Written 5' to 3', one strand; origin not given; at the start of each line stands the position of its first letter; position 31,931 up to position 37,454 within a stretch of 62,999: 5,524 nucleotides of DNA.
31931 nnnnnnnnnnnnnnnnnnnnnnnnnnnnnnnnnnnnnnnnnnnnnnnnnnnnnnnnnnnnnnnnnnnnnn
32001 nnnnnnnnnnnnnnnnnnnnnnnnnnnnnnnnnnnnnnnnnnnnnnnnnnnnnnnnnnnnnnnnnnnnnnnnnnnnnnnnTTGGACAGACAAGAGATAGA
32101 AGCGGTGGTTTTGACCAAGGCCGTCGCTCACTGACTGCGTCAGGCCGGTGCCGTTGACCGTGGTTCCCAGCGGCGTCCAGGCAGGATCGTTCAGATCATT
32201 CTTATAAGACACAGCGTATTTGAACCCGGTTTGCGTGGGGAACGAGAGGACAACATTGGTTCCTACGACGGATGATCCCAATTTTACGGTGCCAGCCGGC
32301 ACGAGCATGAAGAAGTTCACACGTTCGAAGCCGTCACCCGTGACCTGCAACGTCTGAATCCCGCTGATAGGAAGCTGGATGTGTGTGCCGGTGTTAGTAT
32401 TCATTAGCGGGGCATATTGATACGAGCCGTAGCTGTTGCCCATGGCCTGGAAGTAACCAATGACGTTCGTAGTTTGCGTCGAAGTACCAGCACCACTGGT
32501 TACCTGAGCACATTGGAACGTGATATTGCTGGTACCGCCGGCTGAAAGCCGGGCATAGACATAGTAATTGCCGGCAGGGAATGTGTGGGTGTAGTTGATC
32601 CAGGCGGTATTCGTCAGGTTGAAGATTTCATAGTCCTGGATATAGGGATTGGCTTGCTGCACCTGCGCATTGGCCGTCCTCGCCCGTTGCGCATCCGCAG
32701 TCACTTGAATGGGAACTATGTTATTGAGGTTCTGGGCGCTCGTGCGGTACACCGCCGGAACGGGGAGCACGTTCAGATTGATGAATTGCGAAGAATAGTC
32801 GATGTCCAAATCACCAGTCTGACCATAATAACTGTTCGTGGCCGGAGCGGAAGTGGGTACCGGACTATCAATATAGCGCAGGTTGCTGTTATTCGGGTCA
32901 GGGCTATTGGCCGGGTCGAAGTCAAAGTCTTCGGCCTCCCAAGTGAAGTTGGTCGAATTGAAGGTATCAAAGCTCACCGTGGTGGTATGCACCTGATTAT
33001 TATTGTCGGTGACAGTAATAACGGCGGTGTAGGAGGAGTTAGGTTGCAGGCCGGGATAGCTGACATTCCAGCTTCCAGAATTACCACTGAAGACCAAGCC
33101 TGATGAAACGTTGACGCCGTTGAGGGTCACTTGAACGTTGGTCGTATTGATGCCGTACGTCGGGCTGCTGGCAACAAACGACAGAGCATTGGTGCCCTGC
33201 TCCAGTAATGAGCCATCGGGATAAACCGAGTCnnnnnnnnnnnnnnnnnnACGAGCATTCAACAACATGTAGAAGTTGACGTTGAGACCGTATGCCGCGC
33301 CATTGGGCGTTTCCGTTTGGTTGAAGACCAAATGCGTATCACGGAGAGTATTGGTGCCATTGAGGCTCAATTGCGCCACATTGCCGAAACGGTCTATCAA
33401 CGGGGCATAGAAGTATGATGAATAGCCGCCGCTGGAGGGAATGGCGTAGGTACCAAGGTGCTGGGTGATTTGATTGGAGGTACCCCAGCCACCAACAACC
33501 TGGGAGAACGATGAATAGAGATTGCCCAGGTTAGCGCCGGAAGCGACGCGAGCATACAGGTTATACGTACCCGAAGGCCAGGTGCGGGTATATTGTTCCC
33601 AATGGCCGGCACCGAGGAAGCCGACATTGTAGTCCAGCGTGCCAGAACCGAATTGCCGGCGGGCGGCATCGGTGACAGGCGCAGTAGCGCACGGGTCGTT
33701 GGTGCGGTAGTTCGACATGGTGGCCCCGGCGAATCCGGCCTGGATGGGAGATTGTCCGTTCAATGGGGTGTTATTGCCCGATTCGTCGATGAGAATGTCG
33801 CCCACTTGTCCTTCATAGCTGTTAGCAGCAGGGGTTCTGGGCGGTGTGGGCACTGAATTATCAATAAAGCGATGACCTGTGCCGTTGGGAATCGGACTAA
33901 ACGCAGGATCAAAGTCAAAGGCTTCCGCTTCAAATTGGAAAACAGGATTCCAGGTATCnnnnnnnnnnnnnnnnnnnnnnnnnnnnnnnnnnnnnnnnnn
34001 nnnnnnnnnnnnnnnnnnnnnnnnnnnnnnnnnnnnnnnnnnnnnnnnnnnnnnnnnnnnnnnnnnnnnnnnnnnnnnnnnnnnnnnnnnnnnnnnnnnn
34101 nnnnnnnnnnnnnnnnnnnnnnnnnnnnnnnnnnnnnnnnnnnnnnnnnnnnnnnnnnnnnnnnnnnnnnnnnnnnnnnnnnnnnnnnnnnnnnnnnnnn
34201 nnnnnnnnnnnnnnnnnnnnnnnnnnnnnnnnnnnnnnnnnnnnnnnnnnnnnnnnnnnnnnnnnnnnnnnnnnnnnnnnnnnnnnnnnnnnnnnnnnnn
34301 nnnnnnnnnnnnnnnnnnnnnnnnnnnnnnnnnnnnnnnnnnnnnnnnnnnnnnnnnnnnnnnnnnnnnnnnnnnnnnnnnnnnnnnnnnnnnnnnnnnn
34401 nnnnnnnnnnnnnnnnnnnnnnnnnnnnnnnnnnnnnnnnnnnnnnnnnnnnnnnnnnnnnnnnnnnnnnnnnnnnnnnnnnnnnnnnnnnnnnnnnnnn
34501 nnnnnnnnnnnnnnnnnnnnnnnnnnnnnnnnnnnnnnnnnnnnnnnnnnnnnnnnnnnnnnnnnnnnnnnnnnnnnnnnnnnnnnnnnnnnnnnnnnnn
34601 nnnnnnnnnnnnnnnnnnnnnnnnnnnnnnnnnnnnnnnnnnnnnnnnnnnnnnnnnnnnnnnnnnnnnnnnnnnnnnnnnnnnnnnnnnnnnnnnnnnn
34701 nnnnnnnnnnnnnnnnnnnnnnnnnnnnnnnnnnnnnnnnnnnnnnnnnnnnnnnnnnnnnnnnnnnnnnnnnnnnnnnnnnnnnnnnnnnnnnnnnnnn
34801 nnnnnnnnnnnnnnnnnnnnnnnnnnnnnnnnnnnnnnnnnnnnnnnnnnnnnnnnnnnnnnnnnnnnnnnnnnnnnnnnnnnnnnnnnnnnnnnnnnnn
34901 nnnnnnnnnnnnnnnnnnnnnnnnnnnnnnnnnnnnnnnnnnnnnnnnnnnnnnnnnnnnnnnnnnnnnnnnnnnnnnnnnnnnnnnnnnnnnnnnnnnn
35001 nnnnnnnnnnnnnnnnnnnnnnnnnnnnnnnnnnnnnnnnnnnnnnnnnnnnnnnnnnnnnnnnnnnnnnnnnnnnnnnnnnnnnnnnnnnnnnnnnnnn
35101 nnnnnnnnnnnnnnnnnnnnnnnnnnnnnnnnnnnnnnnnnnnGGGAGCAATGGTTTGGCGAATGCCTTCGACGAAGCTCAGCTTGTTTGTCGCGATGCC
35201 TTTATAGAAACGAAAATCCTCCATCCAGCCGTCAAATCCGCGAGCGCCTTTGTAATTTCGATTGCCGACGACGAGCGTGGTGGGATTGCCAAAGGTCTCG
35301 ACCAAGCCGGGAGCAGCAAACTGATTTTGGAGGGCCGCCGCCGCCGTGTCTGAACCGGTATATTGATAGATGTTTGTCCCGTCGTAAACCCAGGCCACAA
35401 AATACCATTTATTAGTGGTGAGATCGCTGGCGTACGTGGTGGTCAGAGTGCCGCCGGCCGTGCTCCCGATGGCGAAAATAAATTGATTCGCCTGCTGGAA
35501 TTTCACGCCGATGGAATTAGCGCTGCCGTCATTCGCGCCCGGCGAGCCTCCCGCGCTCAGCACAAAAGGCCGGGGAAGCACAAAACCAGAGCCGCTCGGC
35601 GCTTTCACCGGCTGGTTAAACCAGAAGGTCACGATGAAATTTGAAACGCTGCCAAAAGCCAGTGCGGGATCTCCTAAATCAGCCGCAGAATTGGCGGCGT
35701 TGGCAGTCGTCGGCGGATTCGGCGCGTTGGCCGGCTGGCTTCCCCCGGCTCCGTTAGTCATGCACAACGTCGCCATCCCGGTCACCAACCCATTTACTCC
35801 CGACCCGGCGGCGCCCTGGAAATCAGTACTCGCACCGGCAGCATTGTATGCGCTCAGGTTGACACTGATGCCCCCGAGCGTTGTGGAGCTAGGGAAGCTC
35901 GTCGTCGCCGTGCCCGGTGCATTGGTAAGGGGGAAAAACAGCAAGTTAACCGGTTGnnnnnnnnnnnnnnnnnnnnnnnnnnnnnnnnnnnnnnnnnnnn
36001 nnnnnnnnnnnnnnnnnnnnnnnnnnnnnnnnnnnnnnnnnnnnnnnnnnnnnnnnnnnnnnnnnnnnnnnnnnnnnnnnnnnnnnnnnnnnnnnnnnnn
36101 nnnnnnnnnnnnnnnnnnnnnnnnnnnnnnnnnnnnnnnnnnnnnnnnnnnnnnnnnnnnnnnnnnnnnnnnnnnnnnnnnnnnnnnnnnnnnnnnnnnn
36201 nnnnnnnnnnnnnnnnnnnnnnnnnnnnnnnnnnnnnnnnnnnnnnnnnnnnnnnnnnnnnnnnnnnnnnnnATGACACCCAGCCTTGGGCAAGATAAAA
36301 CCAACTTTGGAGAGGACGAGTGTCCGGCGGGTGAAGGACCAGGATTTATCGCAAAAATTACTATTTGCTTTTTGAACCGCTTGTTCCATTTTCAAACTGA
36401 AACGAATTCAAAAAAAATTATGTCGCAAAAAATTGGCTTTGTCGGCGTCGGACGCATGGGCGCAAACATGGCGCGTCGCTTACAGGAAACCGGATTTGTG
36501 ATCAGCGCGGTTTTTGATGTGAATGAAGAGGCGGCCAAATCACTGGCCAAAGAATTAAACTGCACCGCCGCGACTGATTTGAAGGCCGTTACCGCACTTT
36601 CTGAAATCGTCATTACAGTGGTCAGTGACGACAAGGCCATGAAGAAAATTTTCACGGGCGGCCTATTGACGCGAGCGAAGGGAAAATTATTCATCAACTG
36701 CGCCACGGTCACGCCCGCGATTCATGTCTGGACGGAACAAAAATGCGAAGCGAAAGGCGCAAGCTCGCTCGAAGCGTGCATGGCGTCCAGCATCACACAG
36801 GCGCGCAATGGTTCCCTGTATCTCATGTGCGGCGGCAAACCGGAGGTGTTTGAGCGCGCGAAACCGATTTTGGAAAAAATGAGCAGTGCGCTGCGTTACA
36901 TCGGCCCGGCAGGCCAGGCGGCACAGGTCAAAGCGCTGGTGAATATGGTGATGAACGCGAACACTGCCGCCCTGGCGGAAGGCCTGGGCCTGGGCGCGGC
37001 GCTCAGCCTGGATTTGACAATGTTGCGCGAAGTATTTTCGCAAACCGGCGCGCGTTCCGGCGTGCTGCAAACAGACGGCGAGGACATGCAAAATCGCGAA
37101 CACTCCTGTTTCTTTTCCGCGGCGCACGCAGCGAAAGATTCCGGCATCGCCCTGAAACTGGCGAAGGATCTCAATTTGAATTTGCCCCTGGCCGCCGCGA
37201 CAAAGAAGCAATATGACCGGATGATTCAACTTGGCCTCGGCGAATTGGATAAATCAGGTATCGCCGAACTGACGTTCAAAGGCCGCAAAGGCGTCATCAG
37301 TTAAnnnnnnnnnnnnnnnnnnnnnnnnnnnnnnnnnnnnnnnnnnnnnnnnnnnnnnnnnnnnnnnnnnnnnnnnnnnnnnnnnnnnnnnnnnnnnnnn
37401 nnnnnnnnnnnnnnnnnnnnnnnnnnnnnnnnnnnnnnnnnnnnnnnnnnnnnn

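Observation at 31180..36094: Cassette copy 2: LamG + 3x(Ig + CBM6/35-like) giant, 10-bp stem-loop, divergent pseudopilin, then GH16, a two-component system and GH2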

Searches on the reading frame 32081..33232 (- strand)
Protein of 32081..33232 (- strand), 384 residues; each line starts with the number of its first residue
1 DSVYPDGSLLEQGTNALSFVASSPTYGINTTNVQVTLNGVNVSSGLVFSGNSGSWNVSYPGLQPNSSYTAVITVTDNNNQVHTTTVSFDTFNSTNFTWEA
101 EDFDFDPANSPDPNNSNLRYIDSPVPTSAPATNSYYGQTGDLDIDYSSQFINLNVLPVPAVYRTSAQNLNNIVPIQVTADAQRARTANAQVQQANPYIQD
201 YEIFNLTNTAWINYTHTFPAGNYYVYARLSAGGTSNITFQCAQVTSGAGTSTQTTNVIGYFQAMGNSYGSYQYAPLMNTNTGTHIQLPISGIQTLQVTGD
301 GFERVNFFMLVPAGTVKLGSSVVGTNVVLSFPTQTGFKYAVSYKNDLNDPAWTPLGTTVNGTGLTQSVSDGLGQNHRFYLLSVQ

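Call 47: predict_structure(alignment_id=A3)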
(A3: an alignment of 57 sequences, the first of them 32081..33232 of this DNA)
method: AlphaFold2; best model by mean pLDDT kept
length: 384 residues; sequences in the alignment: 57
mean_pLDDT: 86.1   pTM: 0.81
mean pLDDT of the five models: 86.1, 83.8, 81.8, 81.8, 73.1
residues with pLDDT >= 90: 183; 70-90: 167; 50-70: 33; < 50: 1
segments of 3 or more residues with pLDDT < 50: none
pLDDT, mean of each block of 10 residues (from residue 1): 93 94 97 93 94 96 88 98 95 91 70 70 81 76 83 61 60 82 91 88 80 91 93 82 91 93 81 88 86 90 89 80 90 80 93 92 83 86 84
secondary structure, 60 per line:
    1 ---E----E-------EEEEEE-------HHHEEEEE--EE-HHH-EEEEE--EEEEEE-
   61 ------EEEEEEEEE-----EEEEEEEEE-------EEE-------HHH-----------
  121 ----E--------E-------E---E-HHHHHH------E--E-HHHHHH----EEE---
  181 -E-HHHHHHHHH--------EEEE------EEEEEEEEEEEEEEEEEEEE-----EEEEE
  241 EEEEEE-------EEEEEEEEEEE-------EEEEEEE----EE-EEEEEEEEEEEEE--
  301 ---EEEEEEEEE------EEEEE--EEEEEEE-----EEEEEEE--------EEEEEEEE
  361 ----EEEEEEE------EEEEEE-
elements in order: E17-22 E33-37 E47-51 E54-59 E67-75 E81-89 E97-99 H148-153 H165-170 E175-177 H184-192 E201-204 E211-230 E236-246 E254-264 E272-278 E286-298 E304-312 E319-323 E326-332 E338-344 E353-360 E365-371 E378-383
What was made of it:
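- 32300..33232 (-): Module 3: an Ig-like domain plus a CBM6-like beta-jelly roll. This is the module that was modelled. AlphaFold2 pLDDT 86 (call 47).
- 32081..32287 (-): C-terminal 69-aa beta-sandwich tail (.............), a generic Fn3-like C-terminal domain. Six strands in the model (call 47).
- Checked: An AlphaFold2 model of residues 955-1338 has pLDDT 86 (call 47).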

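Call 50: fold_search(model_id=the predicted structure, library=pdb)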
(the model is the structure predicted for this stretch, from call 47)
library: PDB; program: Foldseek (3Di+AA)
matches with E <= 10: 1408; with E <= 0.001: 28
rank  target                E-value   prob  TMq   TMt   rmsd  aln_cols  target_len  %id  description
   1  5x7o_A                1.7e-05  1.00  0.27  0.09  18.2       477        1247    9  Crystal structure of Paenibacillus sp. 598K alpha-1,6-glucosyltransferase (released 2017-07-26)
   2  5g56                  3.0e-05  1.00  0.25  0.14  13.3       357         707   11  THE TETRA-MODULAR CELLULOSOMAL ARABINOXYLANASE CtXyl5A STRUCTURE AS REVEALED BY X-RAY CRYSTALLOGRAPHY (released 2016-06-29)
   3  5la2_A                6.3e-05  1.00  0.29  0.24   4.3       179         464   16  The mechanism by which arabinoxylanases can recognise highly decorated xylans (released 2016-08-31)
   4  3wno_A                1.0e-04  1.00  0.22  0.13  14.3       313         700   10  D308A mutant of Bacillus circulans T-3040 cycloisomaltooligosaccharide glucanotransferase complexed with cycloisomalto (released 2014-02-05)
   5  9mfg_B                1.1e-04  0.97  0.17  0.21  22.0       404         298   10  Complex of IL23 receptor and VHH (released 2025-05-21)
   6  3wnl_A                1.1e-04  1.00  0.22  0.12  14.8       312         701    9  D308A mutant of Bacillus circulans T-3040 cycloisomaltooligosaccharide glucanotransferase complexed with isomaltohexao (released 2014-02-05)
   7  3wnk                  1.2e-04  1.00  0.22  0.12  15.2       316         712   10  Crystal Structure of Bacillus circulans T-3040 cycloisomaltooligosaccharide glucanotransferase (released 2014-02-05)
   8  5la0                  1.4e-04  1.00  0.32  0.26   3.6       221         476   16  The mechanism by which arabinoxylanases can recognise highly decorated xylans (released 2016-08-31)
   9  5mzv_C                1.5e-04  0.97  0.17  0.22  22.2       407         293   10  IL-23:IL-23R:Nb22E11 complex (released 2018-01-03)
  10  1gmm                  1.8e-04  1.00  0.25  0.68   3.4       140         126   14  Carbohydrate binding module CBM6 from xylanase U Clostridium thermocellum (released 2001-11-28)
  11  6wdq_C                2.1e-04  0.97  0.17  0.22  21.8       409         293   10  IL23/IL23R/IL12Rb1 signaling complex (released 2021-02-24)
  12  5la1                  2.5e-04  1.00  0.24  0.20   3.4       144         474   17  The mechanism by which arabinoxylanases can recognise highly decorated xylans (released 2016-08-31)
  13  4xup_B                2.6e-04  1.00  0.23  0.27  20.4       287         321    9  Structure of the N-terminal CBM22-1-CBM22-2 tandem domain from Paenibacillus barcinonensis Xyn10C (released 2015-06-03)
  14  4xup_F                3.8e-04  1.00  0.23  0.27  18.9       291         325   10  Structure of the N-terminal CBM22-1-CBM22-2 tandem domain from Paenibacillus barcinonensis Xyn10C (released 2015-06-03)
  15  4xup_A                4.2e-04  1.00  0.24  0.27  14.4       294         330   10  Structure of the N-terminal CBM22-1-CBM22-2 tandem domain from Paenibacillus barcinonensis Xyn10C (released 2015-06-03)
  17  1o8p                  4.7e-04  1.00  0.22  0.59   3.5       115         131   18  Unbound structure of CsCBM6-3 from Clostridium stercorarium (released 2003-03-13)
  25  2cdo_B                7.9e-04  1.00  0.22  0.56   3.4       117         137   14  structure of agarase carbohydrate binding module in complex with neoagarohexaose (released 2006-02-16)
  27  2cdo_C                8.8e-04  1.00  0.22  0.58   3.0       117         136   15  structure of agarase carbohydrate binding module in complex with neoagarohexaose (released 2006-02-16)
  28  1uy1                  9.8e-04  1.00  0.24  0.65   2.4       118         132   16  Binding sub-site dissection of a family 6 carbohydrate-binding module by X-ray crystallography and isothermal titration  (released 2004-06-18)
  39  2cdo_A                1.4e-03  1.00  0.22  0.57   3.1       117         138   15  structure of agarase carbohydrate binding module in complex with neoagarohexaose (released 2006-02-16)
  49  5fui                  2.2e-03  1.00  0.22  0.62   3.1       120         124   12  Crystal structure of the C-terminal CBM6 of LamC a marine laminarianse from Zobellia galactanivorans (released 2016-03-02)
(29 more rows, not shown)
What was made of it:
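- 32300..33232 (-): Foldseek finds CBM6 chains with probability 1.0, TM 0.56-0.68 normalised to the target, rmsd 2.4-3.5 (call 50).
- On CBM6 (PF03422): Foldseek probability 1.0, TM 0.56-0.68 normalised to the target, rmsd 2.4-3.5 over 115-140 columns against 1gmm, 1o8p, 1uy1, 2cdo and 5fui (call 50).
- Checked: Foldseek matches CBM6 structures 1gmm, 1o8p, 1uy1, 2cdo and 5fui with probability 1.0 and TM 0.56-0.68 normalised to the target (call 50).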

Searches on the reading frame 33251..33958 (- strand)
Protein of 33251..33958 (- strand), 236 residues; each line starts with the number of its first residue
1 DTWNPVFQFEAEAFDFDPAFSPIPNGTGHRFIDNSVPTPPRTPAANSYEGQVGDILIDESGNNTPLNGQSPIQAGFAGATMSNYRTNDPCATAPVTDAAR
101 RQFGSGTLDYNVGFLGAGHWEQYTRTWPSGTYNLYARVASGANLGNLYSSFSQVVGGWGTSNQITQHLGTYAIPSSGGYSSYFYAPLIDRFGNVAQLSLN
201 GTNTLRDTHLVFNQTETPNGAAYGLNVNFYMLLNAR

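Call 30: search_protein_families(library=pfam, proteins=[window:33251-33958:-], max_evalue=5)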
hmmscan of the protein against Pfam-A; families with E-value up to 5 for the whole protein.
window:33251-33958:- (236 aa): 1 family
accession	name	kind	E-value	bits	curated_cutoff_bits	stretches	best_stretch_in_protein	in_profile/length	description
PF03422.21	CBM_6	-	0.09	13.5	28.9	1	109-217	22-113/125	Carbohydrate binding module (family 6)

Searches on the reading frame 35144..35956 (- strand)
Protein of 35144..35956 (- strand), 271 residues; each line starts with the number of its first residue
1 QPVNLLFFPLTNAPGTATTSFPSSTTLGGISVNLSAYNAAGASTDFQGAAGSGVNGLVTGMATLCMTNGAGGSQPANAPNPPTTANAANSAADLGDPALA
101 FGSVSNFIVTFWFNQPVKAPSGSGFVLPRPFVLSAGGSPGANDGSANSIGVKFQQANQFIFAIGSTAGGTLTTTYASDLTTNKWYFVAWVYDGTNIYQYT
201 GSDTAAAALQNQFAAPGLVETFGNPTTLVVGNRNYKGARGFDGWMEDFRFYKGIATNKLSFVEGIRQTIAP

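Call 30: search_protein_families(library=pfam, proteins=[window:35144-35956:-], max_evalue=5)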
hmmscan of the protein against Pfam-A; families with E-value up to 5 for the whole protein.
window:35144-35956:- (271 aa): 1 family
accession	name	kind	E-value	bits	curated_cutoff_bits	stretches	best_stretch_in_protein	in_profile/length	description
PF13385.13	Laminin_G_3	-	7.1e-11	42.9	27.6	1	91-253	6-143/151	Concanavalin A-like lectin/glucanases superfamily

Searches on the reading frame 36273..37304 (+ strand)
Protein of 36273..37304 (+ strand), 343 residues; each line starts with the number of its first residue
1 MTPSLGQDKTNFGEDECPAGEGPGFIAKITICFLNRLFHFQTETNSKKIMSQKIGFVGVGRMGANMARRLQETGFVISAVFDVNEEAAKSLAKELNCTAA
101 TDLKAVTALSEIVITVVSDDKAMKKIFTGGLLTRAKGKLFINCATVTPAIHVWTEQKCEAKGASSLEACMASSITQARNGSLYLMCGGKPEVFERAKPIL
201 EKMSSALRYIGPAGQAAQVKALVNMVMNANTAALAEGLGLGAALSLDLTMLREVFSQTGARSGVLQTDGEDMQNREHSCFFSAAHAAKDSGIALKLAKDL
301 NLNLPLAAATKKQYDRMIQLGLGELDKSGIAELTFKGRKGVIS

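Call 15: search_protein_families(library=pfam, proteins=[window:36273-37304:+], max_evalue=0.001)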
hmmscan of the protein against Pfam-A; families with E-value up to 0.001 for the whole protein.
window:36273-37304:+ (343 aa): 6 families
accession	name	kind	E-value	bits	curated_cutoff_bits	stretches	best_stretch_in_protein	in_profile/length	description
PF03446.21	NAD_binding_2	-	2.8e-31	109.2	21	1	53-211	1-161/161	NAD binding domain of 6-phosphogluconate dehydrogenase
PF14833.11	NAD_binding_11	-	1.5e-18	67.6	30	1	214-333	1-121/122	NAD-binding of NADP-dependent 3-hydroxyisobutyrate dehydrogenase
PF02826.25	2-Hacid_dh_C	-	8.1e-09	35.5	25.1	1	41-144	26-127/178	D-isomer specific 2-hydroxyacid dehydrogenase, NAD binding domain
PF03807.23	F420_oxidored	-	1.1e-07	32.8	21.6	1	53-143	1-91/94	NADP oxidoreductase coenzyme F420-dependent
PF01408.29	GFO_IDH_MocA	-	2.4e-06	28.7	24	1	53-117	2-68/120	Oxidoreductase family, NAD-binding Rossmann fold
PF01488.26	Shikimate_DH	-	6.1e-05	23.6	24.3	1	46-121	7-87/138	Shikimate / quinate 5-dehydrogenase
